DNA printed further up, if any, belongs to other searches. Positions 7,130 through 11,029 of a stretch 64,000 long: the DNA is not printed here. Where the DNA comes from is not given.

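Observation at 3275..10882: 2535-aa mosaic protein that looks like a fusion of fibre/baseplate, beta-helix and tape-measure-like modules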

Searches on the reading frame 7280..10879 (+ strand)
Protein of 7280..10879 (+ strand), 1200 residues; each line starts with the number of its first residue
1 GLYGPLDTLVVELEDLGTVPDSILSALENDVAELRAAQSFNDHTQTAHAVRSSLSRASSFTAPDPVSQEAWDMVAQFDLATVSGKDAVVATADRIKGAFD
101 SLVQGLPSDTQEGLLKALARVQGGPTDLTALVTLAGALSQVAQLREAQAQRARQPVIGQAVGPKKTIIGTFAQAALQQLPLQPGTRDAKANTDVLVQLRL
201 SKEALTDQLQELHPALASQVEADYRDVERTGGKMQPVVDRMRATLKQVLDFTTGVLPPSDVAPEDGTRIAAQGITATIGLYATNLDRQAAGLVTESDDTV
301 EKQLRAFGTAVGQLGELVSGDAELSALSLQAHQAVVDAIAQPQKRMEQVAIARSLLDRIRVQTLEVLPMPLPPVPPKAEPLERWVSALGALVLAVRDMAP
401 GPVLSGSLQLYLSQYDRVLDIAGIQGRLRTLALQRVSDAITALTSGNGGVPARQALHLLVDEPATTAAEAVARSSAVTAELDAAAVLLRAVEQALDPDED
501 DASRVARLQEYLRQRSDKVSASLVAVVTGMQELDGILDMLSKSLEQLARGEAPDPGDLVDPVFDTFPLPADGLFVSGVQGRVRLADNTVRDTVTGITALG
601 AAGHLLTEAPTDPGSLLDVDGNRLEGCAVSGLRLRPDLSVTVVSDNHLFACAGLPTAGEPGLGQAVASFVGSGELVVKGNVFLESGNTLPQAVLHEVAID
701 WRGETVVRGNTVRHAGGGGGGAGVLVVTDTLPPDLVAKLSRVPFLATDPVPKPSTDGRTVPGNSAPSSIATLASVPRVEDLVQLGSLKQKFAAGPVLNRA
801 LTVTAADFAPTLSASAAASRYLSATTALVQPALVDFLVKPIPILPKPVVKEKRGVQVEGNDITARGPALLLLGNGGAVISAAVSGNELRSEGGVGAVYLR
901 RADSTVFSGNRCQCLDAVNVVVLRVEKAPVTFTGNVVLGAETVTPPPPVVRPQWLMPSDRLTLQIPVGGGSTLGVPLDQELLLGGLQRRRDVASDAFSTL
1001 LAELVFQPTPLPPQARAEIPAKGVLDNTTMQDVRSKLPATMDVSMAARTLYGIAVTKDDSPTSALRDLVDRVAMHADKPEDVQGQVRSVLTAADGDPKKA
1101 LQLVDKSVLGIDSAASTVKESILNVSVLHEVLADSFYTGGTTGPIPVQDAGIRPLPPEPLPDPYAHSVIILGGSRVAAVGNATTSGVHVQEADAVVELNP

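Call 64: predict_structure(alignment_id=A4)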
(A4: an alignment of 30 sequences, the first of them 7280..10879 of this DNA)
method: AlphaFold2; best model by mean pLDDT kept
length: 1200 residues; sequences in the alignment: 30
mean_pLDDT: 76.1   pTM: 0.41
mean pLDDT of the five models: 76.1, 74.0, 73.6, 71.3, 70.1
residues with pLDDT >= 90: 393; 70-90: 443; 50-70: 156; < 50: 208
segments of 3 or more residues with pLDDT < 50: 370-378, 553-565, 756-784, 786-808, 825-847, 949-959, 966-971, 996-1025, 1036-1038, 1044-1059, 1112-1126, 1136-1156
pLDDT, mean of each block of 10 residues (from residue 1): 83 76 88 90 90 92 91 95 91 92 89 93 90 93 91 72 88 86 61 85 90 86 86 84 91 74 86 88 91 83 90 88 90 94 92 94 73 42 92 88 87 93 88 93 82 92 93 81 94 93 92 85 77 90 86 43 52 81 90 87 73 83 89 87 93 69 82 92 80 85 93 81 91 85 84 55 36 35 44 36 42 60 44 35 48 90 93 88 94 89 92 89 91 89 55 42 52 58 61 50 41 35 47 54 46 40 69 68 78 75 66 45 47 48 41 50 87 86 86 75
secondary structure, 60 per line:
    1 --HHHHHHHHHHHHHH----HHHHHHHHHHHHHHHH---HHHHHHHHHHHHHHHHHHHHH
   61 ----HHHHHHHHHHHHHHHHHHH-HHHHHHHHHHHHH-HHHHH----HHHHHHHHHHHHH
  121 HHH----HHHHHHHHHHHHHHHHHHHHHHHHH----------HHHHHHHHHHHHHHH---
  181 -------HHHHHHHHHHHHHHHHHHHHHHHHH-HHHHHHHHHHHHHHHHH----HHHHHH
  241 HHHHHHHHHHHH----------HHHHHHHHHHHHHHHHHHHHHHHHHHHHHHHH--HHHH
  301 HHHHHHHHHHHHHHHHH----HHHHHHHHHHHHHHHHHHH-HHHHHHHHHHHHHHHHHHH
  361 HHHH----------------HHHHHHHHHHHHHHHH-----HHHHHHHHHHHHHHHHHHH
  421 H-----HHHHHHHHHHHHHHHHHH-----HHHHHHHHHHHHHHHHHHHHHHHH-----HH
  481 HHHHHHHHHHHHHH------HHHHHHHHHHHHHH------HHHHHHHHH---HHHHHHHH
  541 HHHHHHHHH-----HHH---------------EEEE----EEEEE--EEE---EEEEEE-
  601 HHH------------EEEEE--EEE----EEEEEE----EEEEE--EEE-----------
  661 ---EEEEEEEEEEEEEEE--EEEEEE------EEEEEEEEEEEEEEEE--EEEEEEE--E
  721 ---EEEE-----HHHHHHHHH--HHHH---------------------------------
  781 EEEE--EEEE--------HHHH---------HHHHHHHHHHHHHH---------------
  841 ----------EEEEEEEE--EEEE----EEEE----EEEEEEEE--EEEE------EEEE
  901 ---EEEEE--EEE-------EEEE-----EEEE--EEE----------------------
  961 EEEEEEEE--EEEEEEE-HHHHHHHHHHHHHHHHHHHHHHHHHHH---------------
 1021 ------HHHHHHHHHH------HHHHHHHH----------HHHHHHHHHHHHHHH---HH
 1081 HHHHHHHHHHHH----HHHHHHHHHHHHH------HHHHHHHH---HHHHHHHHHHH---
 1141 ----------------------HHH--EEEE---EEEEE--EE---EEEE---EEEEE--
elements in order (helices of 4 or more, strands of 3 or more residues): H3-16 H21-36 H40-60 H65-83 H85-97 H99-103 H108-123 H128-152 H163-177 H188-212 H214-230 H235-252 H263-294 H297-317 H322-340 H342-364 H381-396 H402-421 H427-444 H450-473 H479-494 H501-514 H521-529 H533-549 E573-576 E581-585 E588-590 E594-599 E616-620 E623-625 E630-635 E640-644 E647-649 E664-678 E681-686 E693-708 E711-717 E724-727 H733-741 H744-747 E781-784 E787-790 H799-802 H812-825 E851-858 E861-864 E869-872 E877-884 E887-890 E897-900 E904-908 E911-913 E921-924 E930-933 E936-938 E961-968 E971-977 H979-1005 H1027-1036 H1043-1050 H1061-1075 H1079-1092 H1097-1109 H1116-1123 H1127-1137 E1168-1171 E1175-1179 E1187-1190 E1194-1198

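Call 66: fold_search(model_id=the predicted structure, library=pdb)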
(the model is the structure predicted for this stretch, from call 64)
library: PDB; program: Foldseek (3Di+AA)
matches with E <= 10: 331; with E <= 0.001: 0
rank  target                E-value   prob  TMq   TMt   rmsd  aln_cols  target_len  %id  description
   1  6bfi_A                1.3e-02  0.54  0.08  0.11  21.9       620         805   13  Vinculin homolog in a sponge (phylum Porifera) reveals vertebrate-like cell adhesions involved in early multicellular  (released 2018-06-13)
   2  1tr2_B                9.8e-02  0.41  0.08  0.10  30.3       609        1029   14  Crystal structure of human full-length vinculin (residues 1-1066) (released 2005-11-15)
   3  1tr2_A                1.2e-01  0.41  0.09  0.10  30.5       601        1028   14  Crystal structure of human full-length vinculin (residues 1-1066) (released 2005-11-15)
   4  8hui_A                1.5e-01  0.38  0.09  0.21  15.0       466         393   10  Crystal structure of DFA I-forming Inulin Lyase from Streptomyces peucetius subsp. caesius ATCC 27952 in complex with  (released 2023-12-27)
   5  6nr7                  1.5e-01  0.33  0.08  0.08  31.3       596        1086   13  Rerefinement of chicken vinculin (released 2020-01-29)
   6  6o3e_A                1.7e-01  0.18  0.07  0.13  25.5       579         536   10  mouse aE-catenin 82-883 (released 2019-11-13)
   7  6q6g_Y                2.1e-01  0.13  0.08  0.13  29.2       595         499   13  Cryo-EM structure of the APC/C-Cdc20-Cdk2-cyclinA2-Cks2 complex, the D1 box class (released 2019-09-11)
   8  8ay2_B                3.6e-01  0.20  0.09  0.20  21.3       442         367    9  Crystal structure of the C-terminal part of rat Sec8 (released 2023-09-13)
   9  8hui_C                3.9e-01  0.44  0.11  0.29  13.2       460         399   10  Crystal structure of DFA I-forming Inulin Lyase from Streptomyces peucetius subsp. caesius ATCC 27952 in complex with  (released 2023-12-27)
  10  1t6p_B                4.1e-01  0.06  0.06  0.09  29.4       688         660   11  Crystal Structure of Phenylalanine Ammonia Lyase from Rhodosporidium toruloides (released 2004-10-12)
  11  9lm8                  4.2e-01  0.28  0.09  0.21  25.6       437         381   11  Crystal structure of bvFP-Pfr21 (released 2026-01-28)
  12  7voj_A                5.3e-01  0.20  0.09  0.20  21.5       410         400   12  Al-bound structure of the AtALMT1 mutant M60A (released 2021-12-01)
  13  6fuy                  6.2e-01  0.10  0.08  0.10  27.1       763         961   11  Crystal structure of human full-length vinculin-T12-A974K (residues 1-1066) (released 2018-03-14)
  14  9vsq_A                6.2e-01  0.08  0.05  0.12  26.5       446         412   12  The TUG-891-bound structure of TMEM175 (released 2025-09-17)
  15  6zmq                  6.8e-01  0.15  0.07  0.13  22.7       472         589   12  Cytochrome c Heme Lyase CcmF (released 2021-05-19)
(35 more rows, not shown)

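Call 96: search_protein_representatives(protein=window:7280-10879:+)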
Query: 1200 residues. Proteins with E-value up to 0.001 (for the whole library): 62; up to 1e-10: 54; up to 1e-30: 43. The best 62 are listed.
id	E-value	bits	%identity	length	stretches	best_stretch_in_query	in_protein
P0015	9.6e-288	974.5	47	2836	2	2-1014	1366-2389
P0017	1.4e-260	884.6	44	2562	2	1-1021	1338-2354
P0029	8.3e-171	587.3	37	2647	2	2-1016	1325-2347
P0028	4.3e-169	581.6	35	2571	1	2-1200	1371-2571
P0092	2.0e-150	519.8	41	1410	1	2-786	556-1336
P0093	5.5e-123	428.9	35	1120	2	189-1015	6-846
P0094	6.9e-116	405.4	67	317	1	889-1200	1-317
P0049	3.4e-104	366.7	32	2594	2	2-994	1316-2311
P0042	6.6e-103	362.4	30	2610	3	2-993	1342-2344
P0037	2.6e-98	347.2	36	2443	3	25-760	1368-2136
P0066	2.2e-94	334.2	37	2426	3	22-759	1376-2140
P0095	5.4e-93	329.6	34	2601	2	2-993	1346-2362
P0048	2.4e-92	327.5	33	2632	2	2-989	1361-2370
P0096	1.6e-87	311.5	35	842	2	427-994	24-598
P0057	4.7e-86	306.6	30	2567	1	2-1200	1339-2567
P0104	1.2e-40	156.3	48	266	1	946-1200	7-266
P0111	1.7e-35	139.2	47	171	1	1026-1200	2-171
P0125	4.8e-10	54.9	100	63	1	1165-1200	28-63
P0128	1.5e-08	50.0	39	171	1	1083-1200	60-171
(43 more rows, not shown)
